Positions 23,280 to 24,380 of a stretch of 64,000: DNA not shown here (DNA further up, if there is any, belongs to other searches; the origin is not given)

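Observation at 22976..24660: Three unknown genes embedded between the DUF4391-like gene and mod: a candidate novel defence module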

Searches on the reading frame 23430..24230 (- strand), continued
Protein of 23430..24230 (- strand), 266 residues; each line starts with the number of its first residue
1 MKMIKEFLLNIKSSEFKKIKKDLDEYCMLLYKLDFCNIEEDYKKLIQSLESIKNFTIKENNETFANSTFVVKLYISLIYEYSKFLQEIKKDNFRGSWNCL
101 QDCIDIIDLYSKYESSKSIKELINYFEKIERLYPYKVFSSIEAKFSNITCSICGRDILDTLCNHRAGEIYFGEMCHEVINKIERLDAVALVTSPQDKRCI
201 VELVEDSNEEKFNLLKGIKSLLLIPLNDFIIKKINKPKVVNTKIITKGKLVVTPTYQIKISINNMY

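Call 48: find_related_loci(query=A3, collection=genome_contigs, flank=5000)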
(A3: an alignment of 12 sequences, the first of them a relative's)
Query A3 (289 aa) in genome_contigs; peptide patterns used: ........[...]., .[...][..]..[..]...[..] (x = any residue, [..] = any of these).
85 stretches matched a pattern; 50 encode a relative of the query (tblastn E <= 1e-3); 49 distinct loci.
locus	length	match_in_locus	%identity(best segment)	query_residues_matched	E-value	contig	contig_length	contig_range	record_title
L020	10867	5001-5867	100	1-289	0e+0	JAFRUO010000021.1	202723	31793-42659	MAG: Clostridia bacterium isolate RGIG2811 Goat_Omasum-6__c429744, whole genome shotgun sequence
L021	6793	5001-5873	53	1-289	3e-104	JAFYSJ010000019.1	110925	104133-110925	MAG: Clostridia bacterium isolate RGIG7378 Water_buffalos_Cecum-5__c629783, whole genome shotgun sequence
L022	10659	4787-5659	52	1-289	3e-103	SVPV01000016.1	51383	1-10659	MAG: Oscillospiraceae bacterium isolate SIG600 NODE_15302_length_51383_cov_2.914117, whole genome shotgun sequence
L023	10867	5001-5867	55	1-287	6e-103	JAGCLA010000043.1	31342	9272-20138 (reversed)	MAG: Bacteroidaceae bacterium isolate RGIG9888 Yak_Rectum-4__c767992, whole genome shotgun sequence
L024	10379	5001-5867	53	1-287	1e-102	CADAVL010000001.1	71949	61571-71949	MAG: Ruminococcaceae bacterium isolate RUG13660 genome assembly, contig: RUG13660_asm_1, whole genome shotgun sequence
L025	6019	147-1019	51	1-289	8e-101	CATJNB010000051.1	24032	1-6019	MAG: uncultured Eubacteriales bacterium isolate iMGMC-685_1678881677 genome assembly, contig: MegahitA5_20519, whole gen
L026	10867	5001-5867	52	1-287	2e-98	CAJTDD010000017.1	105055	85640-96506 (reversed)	Lachnospiraceae bacterium isolate B50_50_CF_H genome assembly, contig: MGBC000111.17, whole genome shotgun sequence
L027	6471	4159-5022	52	1-286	4e-97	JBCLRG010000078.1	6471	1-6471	Oscillospiraceae bacterium 38-13 voucher GPTB0094 scaffold78, whole genome shotgun sequence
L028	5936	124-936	52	21-289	1e-92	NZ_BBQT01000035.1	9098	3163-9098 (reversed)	Syntrophomonas wolfei subsp. methylbutyratica strain JCM 14075, whole genome shotgun sequence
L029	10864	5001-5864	51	1-286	5e-91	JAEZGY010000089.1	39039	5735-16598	MAG: Bacillota bacterium isolate OH_CDB_116 k127_372653, whole genome shotgun sequence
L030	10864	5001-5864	48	1-286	9e-91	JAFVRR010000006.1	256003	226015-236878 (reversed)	MAG: Clostridia bacterium isolate RGIG5333 Sheep_Colon-2__c297, whole genome shotgun sequence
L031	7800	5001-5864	49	1-286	4e-90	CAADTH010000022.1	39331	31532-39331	MAG TPA_asm: Clostridia bacterium, isolate HGM11521, WGS project CAADTH010000000 data, contig: ERS235531_40_k99_21623, w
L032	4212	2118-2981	48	1-286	6e-90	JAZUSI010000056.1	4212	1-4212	MAG: Christensenellaceae bacterium isolate T1900044846_TS20190312.MAGScoT_cleanbin_000019 SGB_2978_k141_1649722, whole g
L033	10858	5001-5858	49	1-284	5e-90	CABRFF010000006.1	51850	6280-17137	MAG TPA_asm: uncultured Clostridiales bacterium isolate MGYG-HGUT-01204 genome assembly, contig: GUT_GENOME092360_6, who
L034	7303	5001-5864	48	1-286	3e-89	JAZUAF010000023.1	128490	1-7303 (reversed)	MAG: Christensenellaceae bacterium isolate T1900045322_YK20190011.MAGScoT_cleanbin_000011 SGB_6371_k141_2329271, whole g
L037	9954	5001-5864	49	1-286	6e-89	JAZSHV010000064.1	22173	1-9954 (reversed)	MAG: Acutalibacteraceae bacterium isolate T1900044574_TS20190040.MAGScoT_cleanbin_000024 SGB_474_k141_1267382, whole gen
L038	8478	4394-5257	48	1-286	2e-88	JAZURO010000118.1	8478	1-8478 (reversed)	MAG: Eubacteriales bacterium isolate T1900044851_TS20190317.MAGScoT_cleanbin_000019 SGB_3023_k141_3667062, whole genome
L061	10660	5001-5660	35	58-283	7e-31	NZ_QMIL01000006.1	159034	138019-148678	Aliidiomarina celeris strain F3105 NODE_6_length_159034_cov_123.199229, whole genome shotgun sequence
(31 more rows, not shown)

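Call 49: fold_search(model_id=the predicted structure, library=viral)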
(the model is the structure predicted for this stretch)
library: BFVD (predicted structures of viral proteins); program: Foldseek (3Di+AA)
matches with E <= 10: 61; with E <= 0.001: 0
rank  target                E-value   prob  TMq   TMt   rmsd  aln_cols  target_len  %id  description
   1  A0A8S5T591            9.4e-02  0.98  0.21  0.25  20.4       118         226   22  Prohead serine protease [Siphoviridae sp. ctL7J9]
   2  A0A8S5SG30            3.2e-01  0.90  0.22  0.16  13.4       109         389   28  Uncharacterized protein [Myoviridae sp. ctyhJ29]
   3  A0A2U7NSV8            4.4e-01  0.54  0.21  0.15  17.5       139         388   17  (no name in the UniProt tables at hand)
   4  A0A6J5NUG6            5.4e-01  0.98  0.24  0.12   5.7        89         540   17  Uncharacterized protein [uncultured Caudovirales phage]
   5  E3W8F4                5.7e-01  0.75  0.17  0.45  11.3        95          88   16  Putative prohead protase [Leuconostoc phage phiMH1]
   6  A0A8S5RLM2            1.2e+00  0.35  0.16  0.39  14.3       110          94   15  Prohead serine protease (Fragment) [virus sp. ctvdG25]
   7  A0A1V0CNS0            1.4e+00  0.04  0.16  0.13  18.1       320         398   12  (no name in the UniProt tables at hand)
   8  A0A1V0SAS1            2.0e+00  0.04  0.19  0.11  24.0       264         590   12  Uncharacterized protein [Catovirus CTV1]
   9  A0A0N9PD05            2.2e+00  0.08  0.17  0.17  18.5       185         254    9  (no name in the UniProt tables at hand)
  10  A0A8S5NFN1            2.4e+00  0.66  0.21  0.63   2.4        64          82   14  Uncharacterized protein [Myoviridae sp. ct0wg9]
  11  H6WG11                2.7e+00  0.03  0.11  0.18  22.9       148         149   11  Uncharacterized protein [Cyanophage S-TIM5]
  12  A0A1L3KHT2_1          2.8e+00  0.07  0.15  0.06  13.9       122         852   12  (no name in the UniProt tables at hand)
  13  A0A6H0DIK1            2.8e+00  0.02  0.12  0.10  30.3       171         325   10  Maturation protein (Fragment) [Cooper virus]
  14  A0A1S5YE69            3.3e+00  0.03  0.12  0.11  14.3       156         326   13  ORF99 [Betabaculovirus altermyunipunctae]
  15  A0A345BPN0            3.3e+00  0.02  0.07  0.10  13.0        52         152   19  (no name in the UniProt tables at hand)
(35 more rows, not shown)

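Call 54: search_dna_similar(query=P0058, collection=plasmids, mode=protein, max_evalue=0.001, max_rows=20)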
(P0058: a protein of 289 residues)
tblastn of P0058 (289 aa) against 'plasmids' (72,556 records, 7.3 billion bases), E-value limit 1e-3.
Records with a match: 209; places in all: 218; records where one place covers at least 80% of the query: 0.
Best place of each record, by identity: <60% 209.
By first word of the organism name: Enterobacter 89; Citrobacter 39; Klebsiella 32; Escherichia 24; Salmonella 11; Raoultella 6; Acinetobacter 4; Rhizobium 1; Pseudoalteromonas 1; Haloterrigena 1; and 1 more.
By predicted mobility (MOB-suite, as given by PLSDB): conjugative 181; non-mobilizable 17; mobilizable 11.
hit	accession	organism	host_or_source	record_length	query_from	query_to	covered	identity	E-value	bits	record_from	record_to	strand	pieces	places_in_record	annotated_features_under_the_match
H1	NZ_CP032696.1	Rhizobium jaguaris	Calliandra grandiflora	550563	2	200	69%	25.6%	7e-7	58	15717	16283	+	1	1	hypothetical protein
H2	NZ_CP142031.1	Pseudoalteromonas sp. CuT4-3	whole organism,deep-sea sediment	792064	49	200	53%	29.4%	9e-10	67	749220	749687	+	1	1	zinc chelation protein SecC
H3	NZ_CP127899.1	Acinetobacter sp. SAAs470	cell culture,lake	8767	38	199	56%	27.5%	1e-9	66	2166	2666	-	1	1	zinc chelation protein SecC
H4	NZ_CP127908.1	Acinetobacter sp. SAAs474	cell culture,lake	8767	38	199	56%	27.5%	1e-9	66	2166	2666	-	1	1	zinc chelation protein SecC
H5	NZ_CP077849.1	Acinetobacter baumannii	Homo sapiens,Rectal swab_P28_BU14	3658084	48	199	53%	26.6%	5e-9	64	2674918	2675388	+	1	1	none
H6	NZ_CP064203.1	Acinetobacter baumannii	Homo sapiens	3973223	48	199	53%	26.6%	5e-9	64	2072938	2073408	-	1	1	none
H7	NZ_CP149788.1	Haloterrigena sp. KLK7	cell culture,salt lake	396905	58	200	49%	27.6%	5e-5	52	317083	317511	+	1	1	hypothetical protein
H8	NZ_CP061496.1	Enterobacter hormaechei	Rattus rattus,stool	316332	63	196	46%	24.5%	2e-5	54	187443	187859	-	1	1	hypothetical protein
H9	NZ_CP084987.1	Klebsiella pneumoniae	Homo sapiens,blood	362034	63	196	46%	24.5%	2e-5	54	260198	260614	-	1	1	SecC motif-containing protein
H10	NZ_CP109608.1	Klebsiella pneumoniae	Pure culture,clinical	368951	63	196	46%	24.5%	2e-5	54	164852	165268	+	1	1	SecC motif-containing protein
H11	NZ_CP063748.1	Klebsiella pneumoniae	Homo sapiens,sputum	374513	63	196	46%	24.5%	2e-5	54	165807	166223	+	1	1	SecC motif-containing protein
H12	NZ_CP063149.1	Klebsiella pneumoniae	Homo sapiens,blood culture from maile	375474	63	196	46%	24.5%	2e-5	54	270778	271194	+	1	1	SecC motif-containing protein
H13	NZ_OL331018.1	Enterobacter hormaechei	-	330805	63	196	46%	24.5%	3e-5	53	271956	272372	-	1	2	hypothetical protein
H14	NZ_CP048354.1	Raoultella ornithinolytica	cell culture,environment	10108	63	196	46%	24.5%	3e-5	53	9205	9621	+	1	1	hypothetical protein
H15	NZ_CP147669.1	Enterobacter hormaechei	mixed culture,Sichuan-style sausage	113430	63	196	46%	24.5%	3e-5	53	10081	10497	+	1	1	hypothetical protein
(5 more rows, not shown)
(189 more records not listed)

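Call 55: search_dna_similar(query=P0058, collection=phages, mode=protein, max_evalue=0.001, max_rows=20)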
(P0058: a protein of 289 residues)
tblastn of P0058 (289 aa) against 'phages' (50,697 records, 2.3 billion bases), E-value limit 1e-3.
Records with a match: 1; places in all: 1; records where one place covers at least 80% of the query: 0.
Best place of each record, by identity: <60% 1.
By first word of the organism name: Halorubrum 1.
By host as written in the record: Halorubrum coriense 1.
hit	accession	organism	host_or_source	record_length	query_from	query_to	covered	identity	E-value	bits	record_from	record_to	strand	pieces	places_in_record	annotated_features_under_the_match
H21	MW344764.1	Halorubrum virus Humcor2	Halorubrum coriense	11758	80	200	42%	29.8%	4e-4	47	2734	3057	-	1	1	CxxC motif protein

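Call 56: get_annotated_region(hit=H9, flank=4000)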
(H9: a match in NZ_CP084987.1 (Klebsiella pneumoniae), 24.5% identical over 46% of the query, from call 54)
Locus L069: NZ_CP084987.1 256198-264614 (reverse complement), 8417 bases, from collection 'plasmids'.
description: Klebsiella pneumoniae strain KP18-2110-2 plasmid pKP18-2110-2-1, complete sequence
organism: Klebsiella pneumoniae (NCBI taxid 573)
taxonomy: Bacteria; Pseudomonadota; Gammaproteobacteria; Enterobacterales; Enterobacteriaceae; Klebsiella; Klebsiella pneumoniae
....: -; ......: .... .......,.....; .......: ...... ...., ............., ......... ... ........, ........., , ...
typing (MOB-suite, as given by PLSDB): conjugative; replicon IncQ1,IncU; relaxase MOBH; mating-pair formation MPF_F
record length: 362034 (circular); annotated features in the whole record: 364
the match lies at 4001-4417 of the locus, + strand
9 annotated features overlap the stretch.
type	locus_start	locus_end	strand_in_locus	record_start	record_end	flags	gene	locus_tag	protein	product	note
CDS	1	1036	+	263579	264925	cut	-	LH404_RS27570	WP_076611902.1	ISNCY-like element ISLad2 family transposase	GO:0006313 - DNA transposition [Evidence IEA]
CDS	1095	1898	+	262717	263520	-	-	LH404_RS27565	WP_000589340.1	hypothetical protein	-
CDS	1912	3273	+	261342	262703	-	-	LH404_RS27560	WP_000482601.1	FRG domain-containing protein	-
CDS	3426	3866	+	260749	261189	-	-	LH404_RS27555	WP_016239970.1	hypothetical protein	-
CDS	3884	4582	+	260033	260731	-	-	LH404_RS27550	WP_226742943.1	SecC motif-containing protein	-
CDS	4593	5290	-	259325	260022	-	-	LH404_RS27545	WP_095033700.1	IS1-like element IS1B family transposase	GO:0006313 - DNA transposition [Evidence IEA]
CDS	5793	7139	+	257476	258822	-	-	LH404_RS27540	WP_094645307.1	ISNCY family transposase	-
CDS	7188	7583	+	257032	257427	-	-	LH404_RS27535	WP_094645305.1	helix-turn-helix domain-containing protein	-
CDS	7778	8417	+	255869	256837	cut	-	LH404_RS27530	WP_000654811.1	IS5 family transposase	-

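Call 57: get_annotated_region(hit=H3, flank=4000)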
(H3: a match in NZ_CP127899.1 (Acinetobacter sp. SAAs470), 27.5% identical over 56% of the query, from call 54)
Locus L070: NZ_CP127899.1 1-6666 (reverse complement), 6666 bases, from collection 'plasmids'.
description: Acinetobacter sp. SAAs470 plasmid p7SAAs470, complete sequence
organism: Acinetobacter sp. SAAs470 (NCBI taxid 3036709)
taxonomy: Bacteria; Pseudomonadota; Gammaproteobacteria; Moraxellales; Moraxellaceae; Acinetobacter; Acinetobacter sp. SAAs470
host: -; source: cell culture,lake; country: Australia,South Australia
typing (MOB-suite, as given by PLSDB): non-mobilizable; replicon rep_cluster_1172
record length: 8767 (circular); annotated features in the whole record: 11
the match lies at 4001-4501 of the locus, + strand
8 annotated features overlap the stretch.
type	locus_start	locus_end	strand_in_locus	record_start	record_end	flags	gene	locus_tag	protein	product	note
CDS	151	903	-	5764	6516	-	-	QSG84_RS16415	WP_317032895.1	nucleotidyl transferase AbiEii/AbiGii toxin family protein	-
CDS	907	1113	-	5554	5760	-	-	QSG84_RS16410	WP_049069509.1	hypothetical protein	-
CDS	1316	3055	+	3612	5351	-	-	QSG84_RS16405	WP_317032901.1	AAA family ATPase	-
CDS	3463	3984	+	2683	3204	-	-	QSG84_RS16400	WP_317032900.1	hypothetical protein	-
CDS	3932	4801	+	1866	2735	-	-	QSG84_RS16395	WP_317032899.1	zinc chelation protein SecC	-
CDS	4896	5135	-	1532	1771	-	-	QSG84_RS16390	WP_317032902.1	hypothetical protein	-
CDS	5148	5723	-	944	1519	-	-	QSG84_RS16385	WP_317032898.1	plasmid replication DNA-binding protein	-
CDS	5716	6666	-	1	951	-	repM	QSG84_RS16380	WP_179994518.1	replication initiation protein RepM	GO:0006270 - DNA replication initiation [Evidence IEA]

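Call 58: search_protein_families(library=padloc, alignment_id=A2, max_evalue=0.01)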
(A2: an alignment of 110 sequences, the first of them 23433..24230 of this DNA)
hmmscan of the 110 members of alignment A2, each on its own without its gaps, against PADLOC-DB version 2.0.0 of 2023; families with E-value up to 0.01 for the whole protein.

A. member 1, window:23433-24230:- (266 aa): 0 families

B. families by the number of members that match (of 110 scanned): 8 families
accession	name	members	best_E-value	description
PDLC00872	E2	78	2e-07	E2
PDLC04917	PDC-S12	69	5.7e-09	-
PDLC00865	E2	69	3.7e-07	E2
PDLC00833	E1-E2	68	2.9e-07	E1-E2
PDLC00871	E2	20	4.9e-05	E2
PDLC00861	E2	11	0.00026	E2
PDLC00870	E2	5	0.0025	E2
PDLC04312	PDC-M02B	1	0.00059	-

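Call 64: search_protein_families(library=pfam, alignment_id=A5, max_evalue=0.0001)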
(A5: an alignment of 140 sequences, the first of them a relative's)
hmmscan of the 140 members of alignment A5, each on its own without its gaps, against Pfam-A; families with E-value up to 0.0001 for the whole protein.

A. member 1, L020:2305-2739:- (145 aa): 1 family
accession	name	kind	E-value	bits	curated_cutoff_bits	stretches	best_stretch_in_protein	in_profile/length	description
PF21757.2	DUF6870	-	5.9e-12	45.8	24.4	1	69-132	1-65/71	Family of unknown function (DUF6870)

B. families by the number of members that match (of 140 scanned): 141 families (the first 25 are shown)
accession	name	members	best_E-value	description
PF07508.19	Recombinase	8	3.3e-24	Recombinase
PF00239.26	Resolvase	6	2.1e-34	Resolvase, N terminal domain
PF13408.12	Zn_ribbon_recom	6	4.3e-15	Recombinase zinc beta ribbon domain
PF14311.12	DUF4379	4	1.8e-148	Probable Treble clef zinc finger domain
PF13175.12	AAA_15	4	8.6e-29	AAA ATPase domain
PF20469.4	OLD-like_TOPRIM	4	5.8e-20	Overcoming lysogenization defect protein-like, TOPRIM domain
PF13476.12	AAA_23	4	2.1e-17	AAA domain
PF13304.12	AAA_21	4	3.6e-17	AAA domain, putative AbiEii toxin, Type IV TA system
PF02463.25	SMC_N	4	7e-15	RecF/RecN/SMC N terminal domain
PF13245.12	AAA_19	4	1.1e-12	AAA domain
PF00669.25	Flagellin_N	3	2.4e-49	Bacterial flagellin N-terminal helical region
PF00700.27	Flagellin_C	3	6e-30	Bacterial flagellin C-terminal helical region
PF00580.27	UvrD-helicase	3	4.4e-17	UvrD/REP helicase N-terminal domain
PF08281.18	Sigma70_r4_2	3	2.8e-09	Sigma-70, region 4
PF22799.2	PIR1-like_C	3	9.9e-08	Cell wall mannoprotein PIR1-like, C-terminal domain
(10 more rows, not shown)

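Call 65: search_protein_families(library=padloc, alignment_id=A5, max_evalue=0.00001)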
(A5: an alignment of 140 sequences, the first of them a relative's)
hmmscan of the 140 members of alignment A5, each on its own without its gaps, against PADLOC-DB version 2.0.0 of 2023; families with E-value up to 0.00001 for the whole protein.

A. member 1, L020:2305-2739:- (145 aa): 0 families

B. families by the number of members that match (of 140 scanned): 535 families (the first 25 are shown)
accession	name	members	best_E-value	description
PDLC00102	GajA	4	1.2e-187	AAA ATPase domain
PDLC00098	GajA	4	4.7e-176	AAA ATPase domain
PDLC02358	Old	4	1.7e-56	Old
PDLC00078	GajA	4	2.1e-45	AAA ATPase domain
PDLC00065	GajA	4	4.4e-33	AAA ATPase domain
PDLC00093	GajA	4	2.5e-32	AAA ATPase domain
PDLC02979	AriA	4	3.6e-32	-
PDLC00067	GajA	4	2.9e-31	AAA ATPase domain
PDLC00070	GajA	4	4.5e-31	AAA ATPase domain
PDLC00099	GajA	4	3.2e-30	AAA ATPase domain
PDLC00095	GajA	4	1.8e-29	AAA ATPase domain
PDLC00096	GajA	4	3.1e-29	AAA ATPase domain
PDLC00077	GajA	4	6.5e-29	AAA ATPase domain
PDLC00091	GajA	4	1.4e-28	AAA ATPase domain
PDLC00072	GajA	4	2.5e-28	AAA ATPase domain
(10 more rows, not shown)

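Call 72: search_protein_families(library=padloc, proteins=[P0058, P0056, P0004, L070:3932-4798:+, L069:3884-4579:+, L017:5481-5990:+, L070:3463-3981:+, L069:3426-3863:+, L061:4830-5675:+], max_evalue=0.01)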
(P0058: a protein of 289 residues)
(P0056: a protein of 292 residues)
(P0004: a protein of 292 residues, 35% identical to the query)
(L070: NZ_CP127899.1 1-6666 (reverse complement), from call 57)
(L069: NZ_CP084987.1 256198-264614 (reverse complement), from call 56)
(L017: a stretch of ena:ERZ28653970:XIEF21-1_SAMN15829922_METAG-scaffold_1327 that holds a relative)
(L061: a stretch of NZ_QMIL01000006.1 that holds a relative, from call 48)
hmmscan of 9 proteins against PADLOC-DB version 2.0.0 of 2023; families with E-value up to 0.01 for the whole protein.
P0058 (289 aa): 5 families
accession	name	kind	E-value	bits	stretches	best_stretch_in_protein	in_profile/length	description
PDLC04917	PDC-S12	-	3.6e-07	28.3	1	216-265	167-216/218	-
PDLC00833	E1-E2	-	1.7e-05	22.4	1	245-271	170-196/222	E1-E2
PDLC00865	E2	-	0.00015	19.2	1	247-271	170-194/219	E2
PDLC00872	E2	-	0.00077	17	1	247-269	168-190/216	E2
PDLC00871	E2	-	0.002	15.9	1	248-272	172-195/241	E2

P0056 (292 aa): 4 families
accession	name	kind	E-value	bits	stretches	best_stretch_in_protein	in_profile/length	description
PDLC00833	E1-E2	-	1.2e-06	26.2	1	247-272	170-195/222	E1-E2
PDLC04917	PDC-S12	-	6.9e-06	24.1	1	240-268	189-217/218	-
PDLC00872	E2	-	8.1e-05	20.2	1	247-271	166-190/216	E2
PDLC00865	E2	-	0.0011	16.4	1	248-270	169-191/219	E2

P0004 (292 aa): 4 families
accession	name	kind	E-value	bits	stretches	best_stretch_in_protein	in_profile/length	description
PDLC00872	E2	-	9.2e-06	23.3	1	248-274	167-192/216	E2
PDLC00833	E1-E2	-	1.5e-05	22.6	1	247-270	170-193/222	E1-E2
PDLC00865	E2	-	1.6e-05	22.4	1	240-270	161-191/219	E2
PDLC04917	PDC-S12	-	6.4e-05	20.9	1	245-267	194-216/218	-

L070:3932-4798:+ (289 aa): 0 families

L069:3884-4579:+ (232 aa): 0 families

L017:5481-5990:+ (170 aa): 0 families

L070:3463-3981:+ (173 aa): 0 families

L069:3426-3863:+ (146 aa): 0 families

L061:4830-5675:+ (282 aa): 4 families
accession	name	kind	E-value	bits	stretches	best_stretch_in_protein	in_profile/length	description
PDLC00833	E1-E2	-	2.4e-06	25.2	1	235-260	168-193/222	E1-E2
PDLC04917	PDC-S12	-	8.9e-06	23.7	1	235-258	194-217/218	-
PDLC00872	E2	-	6e-05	20.6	1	237-260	166-189/216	E2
PDLC00865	E2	-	0.00023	18.6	1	237-260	168-191/219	E2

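Call 77: search_protein_families(library=pfam, proteins=[L001:8135-8881:+, L002:114-902:+, L069:1095-1895:+], max_evalue=0.01)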
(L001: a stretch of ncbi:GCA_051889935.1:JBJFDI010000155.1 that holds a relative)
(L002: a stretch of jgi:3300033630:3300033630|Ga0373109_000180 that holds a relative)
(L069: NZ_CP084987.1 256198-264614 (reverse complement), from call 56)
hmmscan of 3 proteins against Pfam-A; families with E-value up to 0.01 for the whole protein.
L001:8135-8881:+ (249 aa): 0 families

L002:114-902:+ (263 aa): 0 families

L069:1095-1895:+ (267 aa): 1 family
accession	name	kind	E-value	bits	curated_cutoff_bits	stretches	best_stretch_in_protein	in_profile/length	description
PF13428.12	TPR_14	-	8.4e-06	26.4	23.5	1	114-155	2-42/44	Tetratricopeptide repeat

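Call 84: find_related_loci(query=A3, collection=viral_contigs, flank=5000)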
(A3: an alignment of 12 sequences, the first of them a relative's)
Query A3 (289 aa) in viral_contigs; peptide patterns used: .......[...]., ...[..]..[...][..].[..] (x = any residue, [..] = any of these).
94 stretches matched a pattern; 4 encode a relative of the query (tblastn E <= 1e-3); 4 distinct loci.
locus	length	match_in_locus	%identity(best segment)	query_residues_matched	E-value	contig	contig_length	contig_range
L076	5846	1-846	55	1-280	1e-101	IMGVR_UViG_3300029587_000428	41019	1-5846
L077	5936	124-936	52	21-289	7e-94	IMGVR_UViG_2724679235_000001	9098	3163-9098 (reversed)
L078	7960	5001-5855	49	1-286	1e-88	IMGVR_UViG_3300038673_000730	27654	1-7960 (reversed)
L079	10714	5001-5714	42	1-237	1e-59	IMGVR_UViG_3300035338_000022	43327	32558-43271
